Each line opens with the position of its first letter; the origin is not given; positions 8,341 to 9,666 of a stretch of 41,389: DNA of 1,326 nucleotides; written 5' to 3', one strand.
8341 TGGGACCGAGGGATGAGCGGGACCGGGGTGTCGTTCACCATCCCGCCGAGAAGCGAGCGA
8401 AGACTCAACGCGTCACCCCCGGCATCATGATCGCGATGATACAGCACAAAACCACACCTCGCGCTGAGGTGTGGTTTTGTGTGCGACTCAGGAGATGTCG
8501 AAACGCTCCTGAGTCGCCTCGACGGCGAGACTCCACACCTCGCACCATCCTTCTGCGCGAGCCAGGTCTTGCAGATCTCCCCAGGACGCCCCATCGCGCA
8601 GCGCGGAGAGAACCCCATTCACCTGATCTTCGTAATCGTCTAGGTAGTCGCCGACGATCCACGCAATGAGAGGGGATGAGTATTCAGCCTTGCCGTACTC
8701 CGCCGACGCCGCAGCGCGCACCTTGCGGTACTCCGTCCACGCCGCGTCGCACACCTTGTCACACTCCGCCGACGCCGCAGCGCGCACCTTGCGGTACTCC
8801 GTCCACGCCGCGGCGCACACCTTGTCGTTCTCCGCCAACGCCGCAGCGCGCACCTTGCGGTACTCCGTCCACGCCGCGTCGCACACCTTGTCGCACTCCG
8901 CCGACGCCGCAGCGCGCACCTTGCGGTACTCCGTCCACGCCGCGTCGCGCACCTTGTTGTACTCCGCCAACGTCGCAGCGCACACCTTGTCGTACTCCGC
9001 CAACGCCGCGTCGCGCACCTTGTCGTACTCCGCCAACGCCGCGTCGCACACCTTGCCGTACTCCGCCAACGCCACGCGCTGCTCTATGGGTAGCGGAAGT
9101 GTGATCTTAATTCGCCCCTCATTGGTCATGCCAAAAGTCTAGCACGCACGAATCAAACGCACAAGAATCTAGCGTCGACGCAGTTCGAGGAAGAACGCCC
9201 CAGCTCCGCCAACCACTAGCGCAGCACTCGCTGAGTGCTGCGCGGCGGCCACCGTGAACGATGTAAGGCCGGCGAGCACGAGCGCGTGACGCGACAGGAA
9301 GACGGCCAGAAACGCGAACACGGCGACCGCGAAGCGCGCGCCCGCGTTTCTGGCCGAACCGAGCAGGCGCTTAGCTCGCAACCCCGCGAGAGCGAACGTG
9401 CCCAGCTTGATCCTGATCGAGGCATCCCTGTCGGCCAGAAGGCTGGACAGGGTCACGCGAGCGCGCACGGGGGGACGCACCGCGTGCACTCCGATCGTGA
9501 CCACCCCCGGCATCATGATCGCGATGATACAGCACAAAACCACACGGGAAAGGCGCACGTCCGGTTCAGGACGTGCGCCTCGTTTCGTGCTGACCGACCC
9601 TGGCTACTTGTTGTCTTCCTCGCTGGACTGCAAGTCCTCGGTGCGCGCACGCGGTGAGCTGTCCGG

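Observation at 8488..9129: Stand-alone gene built from twelve 33-bp tandem repeats encoding an 11-residue (hendecad) repeat protein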

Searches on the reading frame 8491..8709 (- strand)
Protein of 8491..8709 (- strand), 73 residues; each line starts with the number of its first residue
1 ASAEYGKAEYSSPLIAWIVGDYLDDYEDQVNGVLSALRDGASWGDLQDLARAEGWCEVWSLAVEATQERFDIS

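Call 35: search_protein_representatives(protein=window:8491-8709:-)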
Query: 73 residues. Proteins with E-value up to 0.001 (for the whole library): 10; up to 1e-10: 2; up to 1e-30: 1. The best 10 are listed.
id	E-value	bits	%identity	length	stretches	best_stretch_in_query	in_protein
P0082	1.2e-40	152.8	97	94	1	2-73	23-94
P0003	6.5e-21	90.1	60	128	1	1-73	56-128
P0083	3.1e-10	56.2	36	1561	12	38-62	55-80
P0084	1.3e-08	51.1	47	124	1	8-73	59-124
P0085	1.4e-07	47.8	36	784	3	3-28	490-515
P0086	4.6e-07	46.2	41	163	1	7-72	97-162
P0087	1.3e-05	41.5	38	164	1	3-71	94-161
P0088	2.6e-05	40.6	31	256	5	32-67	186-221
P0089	1.2e-04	38.5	44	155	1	9-72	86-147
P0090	7.4e-04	36.0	34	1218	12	29-57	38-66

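Call 48: search_protein_families(library=ncbifam, proteins=[P0086], max_evalue=0.1)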
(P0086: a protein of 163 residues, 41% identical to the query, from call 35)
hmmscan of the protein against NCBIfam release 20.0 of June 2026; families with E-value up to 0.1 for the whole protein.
P0086 (163 aa): 1 family
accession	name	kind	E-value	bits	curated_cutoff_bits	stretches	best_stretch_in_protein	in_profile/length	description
NF003962.0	PRK05454.2-5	equivalog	0.041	12.4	328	1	6-139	134-255/641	glucans biosynthesis glucosyltransferase MdoH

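Call 51: find_related_loci(query=A3, collection=viral_contigs, flank=10000)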
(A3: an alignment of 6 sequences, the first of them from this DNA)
Query A3 (63 aa) in viral_contigs; peptide patterns used: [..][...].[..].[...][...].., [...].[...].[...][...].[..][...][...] (x = any residue, [..] = any of these).
64 stretches matched a pattern; 2 encode a relative of the query (tblastn E <= 1e-3); 2 distinct loci.
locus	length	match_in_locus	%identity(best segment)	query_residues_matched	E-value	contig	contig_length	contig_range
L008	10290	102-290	98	1-63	2e-39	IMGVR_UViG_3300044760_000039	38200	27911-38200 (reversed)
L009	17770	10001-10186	47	2-63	7e-14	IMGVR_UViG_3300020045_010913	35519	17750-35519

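Call 55: find_related_loci(query=A3, collection=metagenome_contigs, flank=6000)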
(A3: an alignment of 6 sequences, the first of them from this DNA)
Query A3 (63 aa) in metagenome_contigs; peptide patterns used: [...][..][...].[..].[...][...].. (x = any residue, [..] = any of these).
138 stretches matched a pattern, but none encodes a relative of the query by tblastn (E <= 1e-3).

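Call 68: predict_structure(alignment_id=A4)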
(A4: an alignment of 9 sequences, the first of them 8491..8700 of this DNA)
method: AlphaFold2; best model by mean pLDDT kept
length: 70 residues; sequences in the alignment: 9
mean_pLDDT: 77.0   pTM: 0.62
mean pLDDT of the five models: 77.0, 76.5, 73.2, 71.2, 68.7
residues with pLDDT >= 90: 4; 70-90: 52; 50-70: 6; < 50: 8
segments of 3 or more residues with pLDDT < 50: 1-8
pLDDT, mean of each block of 10 residues (from residue 1): 46 72 84 84 89 85 77
secondary structure, 60 per line:
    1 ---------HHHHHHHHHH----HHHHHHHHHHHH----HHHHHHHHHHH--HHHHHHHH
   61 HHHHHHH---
elements in order: H10-19 H24-35 H40-50 H53-67

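Call 72: fold_search(model_id=the predicted structure, library=pdb)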
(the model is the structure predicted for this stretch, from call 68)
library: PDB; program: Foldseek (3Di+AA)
matches with E <= 10: 10; with E <= 0.001: 0
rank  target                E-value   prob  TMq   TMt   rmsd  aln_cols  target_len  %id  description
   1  6vme_F                4.0e+00  0.10  0.32  0.29  10.7        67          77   18  Human ESCRT-I heterotetramer headpiece (released 2020-05-20)
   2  3may_G                5.5e+00  0.16  0.50  0.39   3.9        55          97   18  Crystal structure of a secreted Mycobacterium tuberculosis heme-binding protein (released 2011-03-23)
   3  6he3_A                5.5e+00  0.06  0.26  0.06  10.0        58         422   16  Pseudomonas aeruginosa Seryl-tRNA Synthetase in Complex with 5'-O-(N-(L-seryl)-sulfamoyl)cytidine (released 2019-12-04)
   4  6vme_H                5.8e+00  0.08  0.32  0.30  10.7        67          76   18  Human ESCRT-I heterotetramer headpiece (released 2020-05-20)
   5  6vme_G                6.2e+00  0.08  0.32  0.30  10.7        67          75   18  Human ESCRT-I heterotetramer headpiece (released 2020-05-20)
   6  3may_C                7.0e+00  0.07  0.35  0.28   6.2        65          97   17  Crystal structure of a secreted Mycobacterium tuberculosis heme-binding protein (released 2011-03-23)
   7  3eu4                  7.4e+00  0.05  0.39  0.18   8.6        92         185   17  Crystal Structure of BdbD from Bacillus subtilis (oxidised) (released 2009-06-16)
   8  1o9i_A                8.9e+00  0.04  0.31  0.10  10.9        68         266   19  Crystal structure of the Y42F mutant of manganese catalase from Lactobacillus plantarum at 1.33A resolution (released 2003-12-18)
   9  3may_A                9.4e+00  0.10  0.49  0.42   4.3        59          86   15  Crystal structure of a secreted Mycobacterium tuberculosis heme-binding protein (released 2011-03-23)
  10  3zo6_A                1.0e+01  0.02  0.21  0.21   9.3        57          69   19  Crystal structure of Bacillus pseudofirmus OF4 mutant ATP synthase c12 ring. (released 2013-05-01)

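Call 73: fold_search(model_id=the predicted structure, library=viral)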
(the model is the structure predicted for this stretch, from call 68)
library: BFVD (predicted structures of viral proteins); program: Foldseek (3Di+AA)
matches with E <= 10: 19; with E <= 0.001: 0
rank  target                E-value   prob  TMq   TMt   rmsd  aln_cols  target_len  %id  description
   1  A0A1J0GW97            4.5e+00  0.06  0.27  0.30   8.7        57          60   14  Uncharacterized protein [Streptomyces phage BRock]
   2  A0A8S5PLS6            6.5e+00  0.12  0.47  0.30   5.6        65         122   14  DNA-directed RNA polymerase subunit alpha [Phage sp. ct17O1]
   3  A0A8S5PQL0            6.5e+00  0.03  0.25  0.16  13.2        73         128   15  Trm112p-like protein [Siphoviridae sp. ct96x5]
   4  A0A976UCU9            6.9e+00  0.06  0.40  0.37  11.8        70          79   16  (no name in the UniProt tables at hand)
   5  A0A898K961            6.9e+00  0.04  0.29  0.18   6.9        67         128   19  (no name in the UniProt tables at hand)
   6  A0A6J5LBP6            7.3e+00  0.08  0.43  0.30   7.1        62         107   13  Uncharacterized protein [uncultured Caudovirales phage]
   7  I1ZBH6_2              7.3e+00  0.06  0.35  0.03  12.5        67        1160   15  (no name in the UniProt tables at hand)
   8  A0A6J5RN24            7.3e+00  0.04  0.31  0.26  13.0        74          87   18  Uncharacterized protein [uncultured Caudovirales phage]
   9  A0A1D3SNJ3            7.3e+00  0.03  0.26  0.27  10.4        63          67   17  (no name in the UniProt tables at hand)
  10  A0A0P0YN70            7.8e+00  0.03  0.27  0.25  16.6        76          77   10  (no name in the UniProt tables at hand)
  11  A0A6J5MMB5            8.3e+00  0.10  0.48  0.46   4.6        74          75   15  Uncharacterized protein [uncultured Caudovirales phage]
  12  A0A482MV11            8.3e+00  0.03  0.25  0.23   8.2        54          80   18  Uncharacterized protein [Escherichia phage vB_EcoM_WFH]
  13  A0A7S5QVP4            8.3e+00  0.03  0.31  0.26  14.8        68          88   13  (no name in the UniProt tables at hand)
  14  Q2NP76                8.3e+00  0.02  0.25  0.21  14.5        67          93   21  Uncharacterized protein [Xanthomonas phage OP2]
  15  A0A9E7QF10            8.8e+00  0.04  0.26  0.26   9.4        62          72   16  (no name in the UniProt tables at hand)
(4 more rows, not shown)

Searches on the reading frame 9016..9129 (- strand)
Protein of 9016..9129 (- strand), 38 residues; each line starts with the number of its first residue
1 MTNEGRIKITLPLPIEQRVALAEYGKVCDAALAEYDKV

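Call 83: search_solved_structures(query=A5, max_evalue=10, show_alignments=5)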
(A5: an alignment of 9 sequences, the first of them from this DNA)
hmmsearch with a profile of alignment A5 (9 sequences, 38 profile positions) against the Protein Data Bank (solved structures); distinct sequences matched with E-value up to 10: 15.
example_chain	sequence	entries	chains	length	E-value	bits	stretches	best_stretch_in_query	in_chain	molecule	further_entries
8fje_A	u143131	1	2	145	2.5e-08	36.9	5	10-25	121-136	E8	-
5h7b_A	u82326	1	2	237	0.0028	20.8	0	12-21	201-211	Immunoglobulin G-binding protein A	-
5h7a_C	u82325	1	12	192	0.011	18.9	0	11-21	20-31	Immunoglobulin G-binding protein A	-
1jtk_A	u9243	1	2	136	0.062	16.5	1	18-37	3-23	cytidine deaminase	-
8oin_Bp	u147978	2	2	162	0.087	16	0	15-34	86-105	Mitochondrial ribosomal protein L40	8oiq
1ux1_A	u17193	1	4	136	0.097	15.8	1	18-37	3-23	CYTIDINE DEAMINASE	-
5h79_D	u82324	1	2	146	0.11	15.6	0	11-21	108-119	Immunoglobulin G-binding protein A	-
1ux0_A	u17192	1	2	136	0.12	15.6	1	18-37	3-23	CYTIDINE DEAMINASE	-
1uwz_A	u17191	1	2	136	0.18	15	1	18-37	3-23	CYTIDINE DEAMINASE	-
4v1a_d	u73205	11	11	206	0.19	14.9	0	15-34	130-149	MITORIBOSOMAL PROTEIN ML40, MRPL40 | 39S ribosomal protein L40, mitochondrial isoform 1 | Mitochondrial ribosomal protein L40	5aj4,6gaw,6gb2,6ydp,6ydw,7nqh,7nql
1ouv_A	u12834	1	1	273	0.68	13.1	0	19-29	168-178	conserved hypothetical secreted protein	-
8r8n_A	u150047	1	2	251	0.71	13.1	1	21-33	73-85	HalluTIM2-2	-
1cyi_A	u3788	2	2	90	1.6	11.9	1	13-33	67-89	CYTOCHROME C6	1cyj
9se7_T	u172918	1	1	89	1.7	11.9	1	13-33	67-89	Cytochrome c6, chloroplastic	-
9hcg_8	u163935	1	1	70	3.6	10.8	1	15-34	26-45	Large ribosomal subunit protein mL40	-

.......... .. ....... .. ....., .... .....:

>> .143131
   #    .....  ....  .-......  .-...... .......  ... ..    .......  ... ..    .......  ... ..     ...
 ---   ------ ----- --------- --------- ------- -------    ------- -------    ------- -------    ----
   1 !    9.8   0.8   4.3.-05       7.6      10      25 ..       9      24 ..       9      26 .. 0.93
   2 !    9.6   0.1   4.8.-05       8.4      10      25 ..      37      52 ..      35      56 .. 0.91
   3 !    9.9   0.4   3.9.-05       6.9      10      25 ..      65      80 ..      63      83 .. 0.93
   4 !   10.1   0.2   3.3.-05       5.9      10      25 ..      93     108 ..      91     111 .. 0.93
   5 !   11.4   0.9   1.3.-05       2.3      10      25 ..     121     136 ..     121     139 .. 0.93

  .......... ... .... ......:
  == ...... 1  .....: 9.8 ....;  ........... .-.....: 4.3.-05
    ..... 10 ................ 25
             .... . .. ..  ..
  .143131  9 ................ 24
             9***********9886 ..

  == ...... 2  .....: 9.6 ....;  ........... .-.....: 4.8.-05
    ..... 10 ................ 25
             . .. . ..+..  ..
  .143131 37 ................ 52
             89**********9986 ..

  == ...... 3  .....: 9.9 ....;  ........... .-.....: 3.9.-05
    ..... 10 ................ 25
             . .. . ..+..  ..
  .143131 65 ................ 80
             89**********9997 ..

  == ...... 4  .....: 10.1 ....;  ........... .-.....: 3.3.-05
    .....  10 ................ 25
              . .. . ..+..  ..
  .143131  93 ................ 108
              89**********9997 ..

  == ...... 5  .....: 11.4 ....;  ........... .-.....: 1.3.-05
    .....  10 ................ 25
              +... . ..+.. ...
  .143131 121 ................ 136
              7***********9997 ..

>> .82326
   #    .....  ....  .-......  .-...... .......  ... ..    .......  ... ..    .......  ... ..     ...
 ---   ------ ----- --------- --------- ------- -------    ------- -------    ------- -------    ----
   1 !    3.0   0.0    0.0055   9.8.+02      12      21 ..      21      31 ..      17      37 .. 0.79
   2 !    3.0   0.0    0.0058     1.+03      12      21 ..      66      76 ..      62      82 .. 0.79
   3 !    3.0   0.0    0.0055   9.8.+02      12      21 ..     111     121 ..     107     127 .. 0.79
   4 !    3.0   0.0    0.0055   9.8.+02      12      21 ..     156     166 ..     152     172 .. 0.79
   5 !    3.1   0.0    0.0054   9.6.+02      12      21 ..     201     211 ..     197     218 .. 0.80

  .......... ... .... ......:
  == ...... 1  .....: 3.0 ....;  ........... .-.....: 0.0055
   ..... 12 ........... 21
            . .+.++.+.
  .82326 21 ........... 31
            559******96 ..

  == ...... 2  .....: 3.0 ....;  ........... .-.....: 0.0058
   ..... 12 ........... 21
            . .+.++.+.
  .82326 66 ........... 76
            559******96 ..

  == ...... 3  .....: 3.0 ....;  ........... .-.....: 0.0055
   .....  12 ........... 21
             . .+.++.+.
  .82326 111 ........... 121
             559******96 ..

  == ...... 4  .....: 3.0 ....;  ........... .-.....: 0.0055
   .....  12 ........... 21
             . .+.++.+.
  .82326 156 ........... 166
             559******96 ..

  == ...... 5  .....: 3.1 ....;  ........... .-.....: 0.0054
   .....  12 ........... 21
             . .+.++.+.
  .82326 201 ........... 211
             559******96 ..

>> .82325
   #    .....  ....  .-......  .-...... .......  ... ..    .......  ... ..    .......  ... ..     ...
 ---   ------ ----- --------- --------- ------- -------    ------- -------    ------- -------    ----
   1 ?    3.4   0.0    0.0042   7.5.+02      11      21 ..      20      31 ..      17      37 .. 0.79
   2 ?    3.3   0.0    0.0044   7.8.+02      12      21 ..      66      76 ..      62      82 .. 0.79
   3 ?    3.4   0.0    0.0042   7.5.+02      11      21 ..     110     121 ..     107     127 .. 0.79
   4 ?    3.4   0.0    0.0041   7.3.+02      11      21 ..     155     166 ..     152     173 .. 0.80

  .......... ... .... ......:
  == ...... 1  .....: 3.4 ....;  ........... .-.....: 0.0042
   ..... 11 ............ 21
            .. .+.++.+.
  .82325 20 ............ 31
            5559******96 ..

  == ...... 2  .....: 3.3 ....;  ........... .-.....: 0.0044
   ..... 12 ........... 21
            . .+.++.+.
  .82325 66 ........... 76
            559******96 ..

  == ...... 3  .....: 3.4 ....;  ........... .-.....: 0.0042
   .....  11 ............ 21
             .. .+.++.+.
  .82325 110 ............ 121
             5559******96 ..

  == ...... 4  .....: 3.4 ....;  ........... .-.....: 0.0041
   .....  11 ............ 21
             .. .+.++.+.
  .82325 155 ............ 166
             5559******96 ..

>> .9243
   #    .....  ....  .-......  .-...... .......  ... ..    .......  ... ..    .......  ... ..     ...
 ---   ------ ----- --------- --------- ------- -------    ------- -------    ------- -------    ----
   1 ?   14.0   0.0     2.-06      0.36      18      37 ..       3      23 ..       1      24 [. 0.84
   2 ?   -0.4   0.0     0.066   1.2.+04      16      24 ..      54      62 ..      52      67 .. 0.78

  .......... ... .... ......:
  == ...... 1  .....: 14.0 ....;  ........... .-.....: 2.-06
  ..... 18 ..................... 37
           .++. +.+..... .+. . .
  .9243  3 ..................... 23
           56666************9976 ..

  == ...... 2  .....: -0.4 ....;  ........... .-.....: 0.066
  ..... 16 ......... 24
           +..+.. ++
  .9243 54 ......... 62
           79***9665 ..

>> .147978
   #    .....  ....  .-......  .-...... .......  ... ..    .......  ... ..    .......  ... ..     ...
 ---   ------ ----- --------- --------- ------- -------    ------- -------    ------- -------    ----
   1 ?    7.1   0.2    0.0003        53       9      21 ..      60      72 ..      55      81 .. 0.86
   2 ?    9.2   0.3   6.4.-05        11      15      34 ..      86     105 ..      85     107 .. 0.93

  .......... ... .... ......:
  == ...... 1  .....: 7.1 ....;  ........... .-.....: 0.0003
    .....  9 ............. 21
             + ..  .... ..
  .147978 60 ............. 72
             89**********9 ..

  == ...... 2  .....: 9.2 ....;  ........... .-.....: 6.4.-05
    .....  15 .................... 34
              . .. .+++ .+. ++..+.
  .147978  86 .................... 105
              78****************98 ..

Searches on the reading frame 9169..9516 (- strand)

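Call 9: search_protein_families(library=pfam, proteins=[window:9169-9450:-], max_evalue=0.01)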
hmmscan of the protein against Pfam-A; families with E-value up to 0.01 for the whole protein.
window:9169-9450:- (93 aa): 0 families

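Call 11: search_protein_families(library=phrogs, proteins=[window:9169-9450:-], max_evalue=0.01)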
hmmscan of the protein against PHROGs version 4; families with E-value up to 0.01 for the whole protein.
window:9169-9450:- (93 aa): 0 families

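Call 48: search_protein_families(library=ncbifam, proteins=[window:9169-9516:-], max_evalue=0.1)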
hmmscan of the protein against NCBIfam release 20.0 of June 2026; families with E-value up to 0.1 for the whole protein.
window:9169-9516:- (115 aa): 1 family
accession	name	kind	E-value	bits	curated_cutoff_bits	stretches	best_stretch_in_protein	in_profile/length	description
NF040681.2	GPS-CTERM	domain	0.019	15.1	28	1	95-115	8-27/28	GPS-CTERM domain-containing protein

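Call 94: search_protein_families(library=padloc, proteins=[window:9169-9516:-], max_evalue=0.01)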
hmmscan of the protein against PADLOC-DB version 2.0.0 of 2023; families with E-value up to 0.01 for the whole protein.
window:9169-9516:- (115 aa): 0 families
